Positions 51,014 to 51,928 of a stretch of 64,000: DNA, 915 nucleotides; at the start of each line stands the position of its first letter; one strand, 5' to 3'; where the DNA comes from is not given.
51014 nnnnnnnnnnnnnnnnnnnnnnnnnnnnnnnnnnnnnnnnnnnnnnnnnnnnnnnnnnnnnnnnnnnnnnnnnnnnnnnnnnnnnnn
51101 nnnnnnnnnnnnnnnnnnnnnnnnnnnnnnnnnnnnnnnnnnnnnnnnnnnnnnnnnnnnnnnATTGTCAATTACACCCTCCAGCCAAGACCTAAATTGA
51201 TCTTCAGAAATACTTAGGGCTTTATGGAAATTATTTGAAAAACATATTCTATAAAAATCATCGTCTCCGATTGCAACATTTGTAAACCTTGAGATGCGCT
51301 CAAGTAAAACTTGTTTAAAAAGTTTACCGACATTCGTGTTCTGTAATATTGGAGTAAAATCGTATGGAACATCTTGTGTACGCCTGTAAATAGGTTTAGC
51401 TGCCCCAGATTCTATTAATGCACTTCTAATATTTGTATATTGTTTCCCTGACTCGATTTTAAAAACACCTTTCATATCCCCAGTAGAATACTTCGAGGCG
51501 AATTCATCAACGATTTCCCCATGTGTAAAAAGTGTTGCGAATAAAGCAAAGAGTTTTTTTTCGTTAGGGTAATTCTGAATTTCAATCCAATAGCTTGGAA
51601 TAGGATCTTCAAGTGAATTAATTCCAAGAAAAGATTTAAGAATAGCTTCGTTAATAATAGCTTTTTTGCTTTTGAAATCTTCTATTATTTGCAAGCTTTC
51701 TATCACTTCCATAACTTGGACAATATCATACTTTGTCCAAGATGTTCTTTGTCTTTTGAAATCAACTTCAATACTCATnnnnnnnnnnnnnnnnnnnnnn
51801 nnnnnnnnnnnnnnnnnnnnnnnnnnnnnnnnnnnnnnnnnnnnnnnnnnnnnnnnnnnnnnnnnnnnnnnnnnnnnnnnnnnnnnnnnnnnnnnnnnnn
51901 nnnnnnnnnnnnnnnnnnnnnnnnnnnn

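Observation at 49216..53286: Methyltransferase-linked Septu-like operon (HTH - Dam-family MTase - PtuA-like ATPase - PtuB-like HNH) sitting inside the cassette array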

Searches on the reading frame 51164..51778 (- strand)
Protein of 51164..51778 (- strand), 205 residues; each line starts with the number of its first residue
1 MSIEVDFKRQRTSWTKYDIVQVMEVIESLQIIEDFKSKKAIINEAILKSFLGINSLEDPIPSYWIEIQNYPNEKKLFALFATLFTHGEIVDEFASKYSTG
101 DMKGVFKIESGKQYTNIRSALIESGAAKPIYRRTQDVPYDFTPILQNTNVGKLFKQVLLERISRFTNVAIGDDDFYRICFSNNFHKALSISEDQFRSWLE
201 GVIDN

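Call 35: predict_structure(alignment_id=A2)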
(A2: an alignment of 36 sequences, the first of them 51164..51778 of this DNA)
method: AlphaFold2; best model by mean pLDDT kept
length: 205 residues; sequences in the alignment: 36
mean_pLDDT: 90.5   pTM: 0.88
mean pLDDT of the five models: 90.5, 89.8, 89.5, 89.0, 87.0
residues with pLDDT >= 90: 145; 70-90: 49; 50-70: 9; < 50: 2
segments of 3 or more residues with pLDDT < 50: none
pLDDT, mean of each block of 10 residues (from residue 1): 75 69 88 91 87 93 96 95 90 95 94 89 95 95 96 96 88 94 96 96 71
secondary structure, 60 per line:
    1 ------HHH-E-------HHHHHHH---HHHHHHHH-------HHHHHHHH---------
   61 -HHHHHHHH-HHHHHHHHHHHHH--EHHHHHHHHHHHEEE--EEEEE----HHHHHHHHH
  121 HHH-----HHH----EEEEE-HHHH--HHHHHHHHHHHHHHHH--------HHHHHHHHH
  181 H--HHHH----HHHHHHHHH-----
elements in order: H19-25 H29-36 H44-51 H62-69 H71-83 H87-97 E98-100 E103-107 H112-123 E136-140 H142-145 H148-163 H172-181 H184-187 H192-200

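Call 37: fold_search(model_id=the predicted structure, library=pdb)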
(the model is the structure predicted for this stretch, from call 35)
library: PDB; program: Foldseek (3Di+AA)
matches with E <= 10: 98; with E <= 0.001: 0
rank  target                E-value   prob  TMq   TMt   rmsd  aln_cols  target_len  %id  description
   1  1x86_A                4.7e-01  0.09  0.18  0.13  15.2       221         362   14  Crystal Structure of the DH/PH domains of Leukemia-associated RhoGEF in complex with RhoA (released 2004-09-21)
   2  3pbg_A                1.7e+00  0.02  0.12  0.08  17.8       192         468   13  6-PHOSPHO-BETA-GALACTOSIDASE FORM-C (released 1997-07-23)
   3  5ghe                  1.9e+00  0.02  0.14  0.09  25.7       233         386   12  Crystal Structure of Bacillus thuringiensis Cry6Aa2 Protoxin (released 2016-08-03)
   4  6d82_A                2.2e+00  0.04  0.18  0.20  13.8       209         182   10  Structure of the Bovine p85a BH domain (released 2018-05-23)
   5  8z7a_E                2.7e+00  0.03  0.17  0.16  17.4       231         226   10  Open Barrel Structure of Translin from Trichoderma virens (released 2025-04-23)
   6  29mu_A                2.9e+00  0.06  0.22  0.15  12.0       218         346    8  Sesterterpene Synthase from Streptomyces mobaraensis (Sestermobaraene Synthase, SmTS1) in complex with pyrophosphate ( (released 2026-04-08)
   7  9fw7                  2.9e+00  0.02  0.13  0.14  19.0       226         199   12  Retroaldolase 32 (RAD32) (released 2025-07-09)
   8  1xjz_A                3.0e+00  0.03  0.16  0.16  16.4       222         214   13  Crystal Structures of the G139A, G139A-NO and G143H Mutants of Human Heme Oxygenase-1 (released 2005-10-25)
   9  3o02_B                3.2e+00  0.02  0.14  0.12  20.7       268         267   10  The Crystal Structure of the Salmonella Type III Secretion System Tip Protein SipD in Complex with Chenodeoxycholate (released 2010-11-17)
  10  8ebs_D                3.3e+00  0.11  0.28  0.16  12.4       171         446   12  Initial DNA-lesion (Cy5) binding by XPC and TFIIH (released 2023-04-19)
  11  8d3f                  3.3e+00  0.03  0.15  0.07  17.4       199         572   12  Crystal structure of human STAT1 in complex with the repeat region from Toxoplasma protein TgIST (released 2022-07-06)
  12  2ym9_A                3.3e+00  0.01  0.13  0.11  23.3       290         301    9  SipD from Salmonella typhimurium (released 2011-08-17)
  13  1huw                  3.5e+00  0.03  0.18  0.21  16.4       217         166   14  THE CRYSTAL STRUCTURE OF AFFINITY-MATURED HUMAN GROWTH HORMONE AT 2 ANGSTROMS RESOLUTION (released 1994-01-31)
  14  9itt_T                3.5e+00  0.03  0.17  0.16  16.6       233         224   14  Chloroflexus aurantiacus ADP-bound ATP synthase, state 2 (released 2025-03-19)
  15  6u42_6G               3.8e+00  0.05  0.19  0.21  12.5       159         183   11  Natively decorated ciliary doublet microtubule (released 2019-11-13)
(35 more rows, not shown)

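Call 44: search_protein_representatives(alignment_id=A2)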
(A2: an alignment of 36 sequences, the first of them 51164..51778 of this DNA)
Query: 36 sequences, 205 profile positions. Proteins with E-value up to 0.001 (for the whole library): 113; up to 1e-10: 61; up to 1e-30: 27. The best 113 are listed.
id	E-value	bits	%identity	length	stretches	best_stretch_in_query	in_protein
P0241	1.9e-96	337.6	-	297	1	1-203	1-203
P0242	5.6e-94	329.6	-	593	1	1-203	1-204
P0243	6.7e-92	322.8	-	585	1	3-203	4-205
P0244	3.6e-91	320.4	-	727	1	1-203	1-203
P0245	3.2e-88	310.8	-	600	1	3-202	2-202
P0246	3.7e-87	307.3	-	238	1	5-203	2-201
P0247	8.8e-83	293.0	-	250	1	7-203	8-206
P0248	8.9e-81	286.5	-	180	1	1-180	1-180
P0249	9.1e-81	286.4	-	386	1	3-202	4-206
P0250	7.7e-78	276.9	-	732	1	1-203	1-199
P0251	1.5e-69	249.8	-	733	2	7-203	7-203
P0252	2.9e-69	248.8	-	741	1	1-203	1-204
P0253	1.9e-58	213.5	-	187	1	65-203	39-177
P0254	2.2e-58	213.3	-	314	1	1-203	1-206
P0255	4.0e-57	209.2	-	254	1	1-203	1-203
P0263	8.7e-39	149.3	-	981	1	4-203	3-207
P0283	1.8e-16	76.4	-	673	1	57-203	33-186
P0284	2.2e-16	76.1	-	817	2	34-202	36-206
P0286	1.7e-15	73.3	-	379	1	5-202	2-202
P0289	7.7e-15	71.1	-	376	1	5-202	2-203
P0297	9.4e-12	61.0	-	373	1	6-201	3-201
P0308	1.3e-09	54.0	-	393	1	6-200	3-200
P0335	2.6e-06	43.3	-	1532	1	38-202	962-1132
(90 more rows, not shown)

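Call 45: search_protein_families(library=pfam, proteins=[P0286, P0289, P0297, P0308, P0244, P0250, P0263, P0284, P0335, P0283], max_evalue=0.01)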
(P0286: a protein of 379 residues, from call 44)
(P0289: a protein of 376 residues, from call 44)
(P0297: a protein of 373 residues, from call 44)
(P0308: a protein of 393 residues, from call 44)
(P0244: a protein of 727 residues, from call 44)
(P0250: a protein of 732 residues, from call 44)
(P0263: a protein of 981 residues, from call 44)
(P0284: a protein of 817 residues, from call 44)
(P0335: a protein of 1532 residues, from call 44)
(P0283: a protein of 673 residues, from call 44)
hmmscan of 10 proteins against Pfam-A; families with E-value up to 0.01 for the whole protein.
P0286 (379 aa): 1 family
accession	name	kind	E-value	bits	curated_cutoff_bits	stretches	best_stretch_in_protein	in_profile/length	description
PF10107.15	Endonuc_Holl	-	0.002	18.4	23.8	1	236-310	55-135/159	Endonuclease related to archaeal Holliday junction resolvase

P0289 (376 aa): 0 families

P0297 (373 aa): 0 families

P0308 (393 aa): 0 families

P0244 (727 aa): 4 families
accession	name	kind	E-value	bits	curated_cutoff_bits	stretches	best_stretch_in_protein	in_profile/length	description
PF13175.12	AAA_15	-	1.4e-14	55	32.1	2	503-616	272-374/374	AAA ATPase domain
PF13304.12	AAA_21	-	2e-14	54.8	27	1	509-616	220-303/304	AAA domain, putative AbiEii toxin, Type IV TA system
PF02463.25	SMC_N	-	5.1e-09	36.3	40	1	340-409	2-67/220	RecF/RecN/SMC N terminal domain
PF13476.12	AAA_23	-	0.00015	22.9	27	1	343-399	2-56/201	AAA domain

P0250 (732 aa): 1 family
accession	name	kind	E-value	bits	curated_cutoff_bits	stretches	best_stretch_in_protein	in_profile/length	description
PF14072.11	DndB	-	1.7e-05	24.5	29.1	1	248-437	13-160/338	DNA-sulfur modification-associated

P0263 (981 aa): 2 families
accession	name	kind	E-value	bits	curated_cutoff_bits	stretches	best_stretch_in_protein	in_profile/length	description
PF14072.11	DndB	-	1e-15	58.1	29.1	1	446-613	1-158/338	DNA-sulfur modification-associated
PF01870.24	Hjc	-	0.0013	19.1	21.1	1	317-373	23-79/93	Archaeal holliday junction resolvase (hjc)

P0284 (817 aa): 5 families
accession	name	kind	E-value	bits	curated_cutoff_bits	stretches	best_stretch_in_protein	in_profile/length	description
PF13304.12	AAA_21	-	3.2e-19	70.6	27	1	578-707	180-303/304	AAA domain, putative AbiEii toxin, Type IV TA system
PF13175.12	AAA_15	-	2e-18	67.6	32.1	2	574-707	239-374/374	AAA ATPase domain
PF02463.25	SMC_N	-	1.6e-06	28.2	40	1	448-712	27-207/220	RecF/RecN/SMC N terminal domain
PF00004.35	AAA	-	0.00018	22.4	21.2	0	646-709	39-116/131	ATPase family associated with various cellular activities (AAA)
PF13476.12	AAA_23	-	0.0057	17.7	27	0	423-472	3-46/201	AAA domain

P0335 (1532 aa): 36 families (the best 25 are shown)
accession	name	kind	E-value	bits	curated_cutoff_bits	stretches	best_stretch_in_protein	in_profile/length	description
PF13424.12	TPR_12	-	6.2e-277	895.1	30.1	15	333-407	2-76/77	Tetratricopeptide repeat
PF13374.12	TPR_10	-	4.9e-210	675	27.5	15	375-416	1-42/42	Tetratricopeptide repeat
PF00515.34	TPR_1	-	6e-132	425.1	27.8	16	798-828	1-31/34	Tetratricopeptide repeat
PF24885.1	TPR_NPHP3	-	6.4e-109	363.4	100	11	375-495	98-216/239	Nephrocystin-3 TPR domain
PF07719.23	TPR_2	-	1.1e-89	287.6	27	12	717-745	4-32/34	Tetratricopeptide repeat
PF13181.12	TPR_8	-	2e-79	255.5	25.7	10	376-407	1-32/34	Tetratricopeptide repeat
PF13432.12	TPR_16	-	5.9e-70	231.6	32.7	8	762-827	3-60/65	Tetratricopeptide repeat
PF13176.12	TPR_7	-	8.1e-60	194.3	27.9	6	718-746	3-31/36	Tetratricopeptide repeat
PF13414.12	TPR_11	-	8.3e-48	160.3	26.8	10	341-390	1-42/42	TPR repeat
PF13371.12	TPR_9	-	3.8e-43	145.8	35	2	341-404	2-57/73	Tetratricopeptide repeat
PF13428.12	TPR_14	-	1.1e-31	106.5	23.5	0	721-743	8-30/44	Tetratricopeptide repeat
PF17874.7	TPR_MalT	-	3.9e-30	105.7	45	6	719-898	45-225/336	MalT-like TPR region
PF13174.12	TPR_6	-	1.3e-25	88.7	26.3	0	720-741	6-27/33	Tetratricopeptide repeat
PF13431.12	TPR_17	-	6.6e-23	79.5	24.4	0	624-650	7-33/34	Tetratricopeptide repeat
PF12895.13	ANAPC3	-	8.2e-22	77.7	27.2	0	357-410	5-56/82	Anaphase-promoting complex, cyclosome, subunit 3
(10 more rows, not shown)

P0283 (673 aa): 3 families
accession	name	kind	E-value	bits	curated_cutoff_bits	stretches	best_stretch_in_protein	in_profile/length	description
PF07728.20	AAA_5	-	2.9e-12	47.2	22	1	358-490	37-139/139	AAA domain (dynein-related subfamily)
PF00004.35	AAA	-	0.0015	19.4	21.2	0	200-213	2-15/131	ATPase family associated with various cellular activities (AAA)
PF02562.22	PhoH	-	0.009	16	27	0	200-232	23-55/205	PhoH-like protein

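Call 47: find_encoding_contigs(protein=P0286, flank=5000, max_places=3)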
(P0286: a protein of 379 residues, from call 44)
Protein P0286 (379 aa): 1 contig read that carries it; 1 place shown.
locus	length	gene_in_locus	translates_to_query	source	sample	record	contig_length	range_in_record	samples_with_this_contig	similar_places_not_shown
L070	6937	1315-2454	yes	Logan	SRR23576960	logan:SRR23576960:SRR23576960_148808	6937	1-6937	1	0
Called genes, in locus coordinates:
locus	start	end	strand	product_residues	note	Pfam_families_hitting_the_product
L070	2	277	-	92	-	?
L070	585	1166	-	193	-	PF00589:Phage_integrase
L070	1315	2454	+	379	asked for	-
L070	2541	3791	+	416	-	PF02086:MethyltransfD12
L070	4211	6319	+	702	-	-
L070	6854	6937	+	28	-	?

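Call 48: find_encoding_contigs(protein=P0283, flank=5000, max_places=2)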
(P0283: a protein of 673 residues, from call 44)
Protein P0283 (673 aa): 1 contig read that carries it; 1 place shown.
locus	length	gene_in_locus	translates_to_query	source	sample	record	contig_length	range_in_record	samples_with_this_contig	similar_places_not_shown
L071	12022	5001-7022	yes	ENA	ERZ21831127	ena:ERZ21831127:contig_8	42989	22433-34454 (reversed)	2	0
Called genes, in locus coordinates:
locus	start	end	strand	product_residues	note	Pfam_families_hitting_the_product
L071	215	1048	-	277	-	-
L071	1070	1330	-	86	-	-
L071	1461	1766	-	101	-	PF02463:SMC_N, PF13175:AAA_15, PF13476:AAA_23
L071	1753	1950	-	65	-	-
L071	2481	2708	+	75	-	PF13560:HTH_31, PF12844:HTH_19, PF01381:HTH_3, PF13443:HTH_26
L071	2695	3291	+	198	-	PF09195:Endonuc-BglII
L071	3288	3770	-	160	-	PF02086:MethyltransfD12 (weak)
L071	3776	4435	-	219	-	PF02086:MethyltransfD12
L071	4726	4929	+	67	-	-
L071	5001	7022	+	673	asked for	PF07728:AAA_5, PF28529:McrB_lid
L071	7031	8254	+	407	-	PF10117:McrBC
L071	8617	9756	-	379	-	PF09903:DUF2130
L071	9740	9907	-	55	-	-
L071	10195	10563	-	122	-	PF20594:DUF6794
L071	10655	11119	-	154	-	-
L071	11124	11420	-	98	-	-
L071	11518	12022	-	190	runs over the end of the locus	-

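Call 49: find_encoding_contigs(protein=P0263, flank=5000, max_places=2)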
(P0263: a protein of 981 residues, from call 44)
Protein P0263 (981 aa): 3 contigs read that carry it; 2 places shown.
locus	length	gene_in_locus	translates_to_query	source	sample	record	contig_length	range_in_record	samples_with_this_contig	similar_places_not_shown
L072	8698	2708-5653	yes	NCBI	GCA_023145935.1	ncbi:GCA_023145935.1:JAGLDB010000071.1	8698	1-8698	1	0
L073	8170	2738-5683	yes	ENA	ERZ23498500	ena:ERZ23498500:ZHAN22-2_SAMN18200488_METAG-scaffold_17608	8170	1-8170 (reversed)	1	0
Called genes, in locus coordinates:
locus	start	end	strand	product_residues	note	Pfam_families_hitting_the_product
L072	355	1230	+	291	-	-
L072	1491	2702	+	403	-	PF02086:MethyltransfD12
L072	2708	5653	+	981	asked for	PF14072:DndB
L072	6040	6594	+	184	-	PF12844:HTH_19, PF13560:HTH_31, PF01381:HTH_3 (weak)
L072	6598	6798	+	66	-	-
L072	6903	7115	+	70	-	-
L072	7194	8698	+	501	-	PF00239:Resolvase, PF07508:Recombinase, PF13408:Zn_ribbon_recom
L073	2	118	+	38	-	?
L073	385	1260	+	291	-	-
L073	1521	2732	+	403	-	PF02086:MethyltransfD12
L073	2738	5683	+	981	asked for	PF14072:DndB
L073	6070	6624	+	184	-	PF12844:HTH_19, PF13560:HTH_31, PF01381:HTH_3 (weak)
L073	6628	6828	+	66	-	-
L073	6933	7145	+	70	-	-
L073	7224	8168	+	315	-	?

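Call 50: find_encoding_contigs(protein=P0308, flank=5000, max_places=2)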
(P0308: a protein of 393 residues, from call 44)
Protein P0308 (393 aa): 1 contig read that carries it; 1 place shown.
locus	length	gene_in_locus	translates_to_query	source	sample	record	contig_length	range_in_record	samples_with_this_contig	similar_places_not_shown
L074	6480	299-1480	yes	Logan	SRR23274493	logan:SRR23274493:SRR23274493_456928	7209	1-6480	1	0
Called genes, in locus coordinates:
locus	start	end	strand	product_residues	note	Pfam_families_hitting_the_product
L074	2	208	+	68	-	?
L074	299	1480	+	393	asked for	-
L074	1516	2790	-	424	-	PF05066:HARE-HTH, PF04471:Mrr_cat, PF22722:NA-iREase1, PF13156:Mrr_cat_2 (weak)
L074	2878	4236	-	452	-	-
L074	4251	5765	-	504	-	PF14072:DndB (weak)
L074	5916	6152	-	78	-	-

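Call 51: find_encoding_contigs(protein=P0244, flank=5000, max_places=2)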
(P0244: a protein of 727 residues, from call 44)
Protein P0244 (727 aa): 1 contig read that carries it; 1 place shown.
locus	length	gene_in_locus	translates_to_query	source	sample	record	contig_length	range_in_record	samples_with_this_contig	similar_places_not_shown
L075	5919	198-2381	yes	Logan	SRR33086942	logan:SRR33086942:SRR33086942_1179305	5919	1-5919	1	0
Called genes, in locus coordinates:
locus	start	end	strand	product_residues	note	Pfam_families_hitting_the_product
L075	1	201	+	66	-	?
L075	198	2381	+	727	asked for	PF02463:SMC_N (faint), PF13304:AAA_21, PF13175:AAA_15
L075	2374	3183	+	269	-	PF01844:HNH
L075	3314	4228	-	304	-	PF12852:Cupin_6, PF00165:HTH_AraC (weak), PF12833:HTH_18, PF00165:HTH_AraC (weak)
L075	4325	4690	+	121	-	PF20409:SnoaL_5, PF12680:SnoaL_2 (weak)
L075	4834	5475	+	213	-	PF14360:PAP2_C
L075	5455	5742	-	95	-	-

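Call 57: search_protein_families(library=ncbifam, proteins=[P0286, P0289, P0297, P0308, L070:2541-3788:+, L071:2695-3288:+], max_evalue=0.01)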
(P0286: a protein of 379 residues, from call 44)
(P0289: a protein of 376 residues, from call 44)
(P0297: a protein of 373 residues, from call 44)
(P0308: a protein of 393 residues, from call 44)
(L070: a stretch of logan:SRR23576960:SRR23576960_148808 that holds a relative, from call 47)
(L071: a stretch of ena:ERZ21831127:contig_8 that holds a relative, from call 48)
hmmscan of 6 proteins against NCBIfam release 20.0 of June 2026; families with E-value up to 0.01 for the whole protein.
P0286 (379 aa): 0 families

P0289 (376 aa): 0 families

P0297 (373 aa): 0 families

P0308 (393 aa): 0 families

L070:2541-3788:+ (416 aa): 1 family
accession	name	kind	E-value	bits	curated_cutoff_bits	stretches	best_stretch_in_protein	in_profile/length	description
TIGR00571.1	dam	subfamily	0.00024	20.9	114.85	0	264-349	159-240/267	Dam family site-specific DNA-(adenine-N6)-methyltransferase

L071:2695-3288:+ (198 aa): 0 families

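Call 78: find_encoding_contigs(protein=P0289, flank=4000, max_places=3)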
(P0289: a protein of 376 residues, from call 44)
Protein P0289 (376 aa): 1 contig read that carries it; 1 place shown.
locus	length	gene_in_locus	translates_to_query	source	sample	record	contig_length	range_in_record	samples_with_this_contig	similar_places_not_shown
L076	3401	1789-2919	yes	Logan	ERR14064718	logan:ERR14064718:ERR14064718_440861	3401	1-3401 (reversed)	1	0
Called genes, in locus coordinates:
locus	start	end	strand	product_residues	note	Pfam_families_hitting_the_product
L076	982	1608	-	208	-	PF05063:MT-A70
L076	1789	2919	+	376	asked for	-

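Call 79: find_encoding_contigs(protein=P0297, flank=4000, max_places=3)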
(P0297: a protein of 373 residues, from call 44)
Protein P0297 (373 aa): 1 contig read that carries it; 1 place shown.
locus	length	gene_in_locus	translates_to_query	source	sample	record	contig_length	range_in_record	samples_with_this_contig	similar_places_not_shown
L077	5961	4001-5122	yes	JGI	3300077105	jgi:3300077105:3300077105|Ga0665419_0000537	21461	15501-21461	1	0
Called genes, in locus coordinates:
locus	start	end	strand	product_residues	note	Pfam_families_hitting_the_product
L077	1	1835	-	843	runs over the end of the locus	PF01588:tRNA_bind, PF03483:B3_4, PF03484:B5, PF17759:tRNA_synthFbeta, PF03147:FDX-ACB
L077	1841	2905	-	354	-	PF02912:Phe_tRNA-synt_N, PF01409:tRNA-synt_2d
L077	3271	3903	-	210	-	PF05063:MT-A70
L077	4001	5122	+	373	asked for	-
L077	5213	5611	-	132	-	-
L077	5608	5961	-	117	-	?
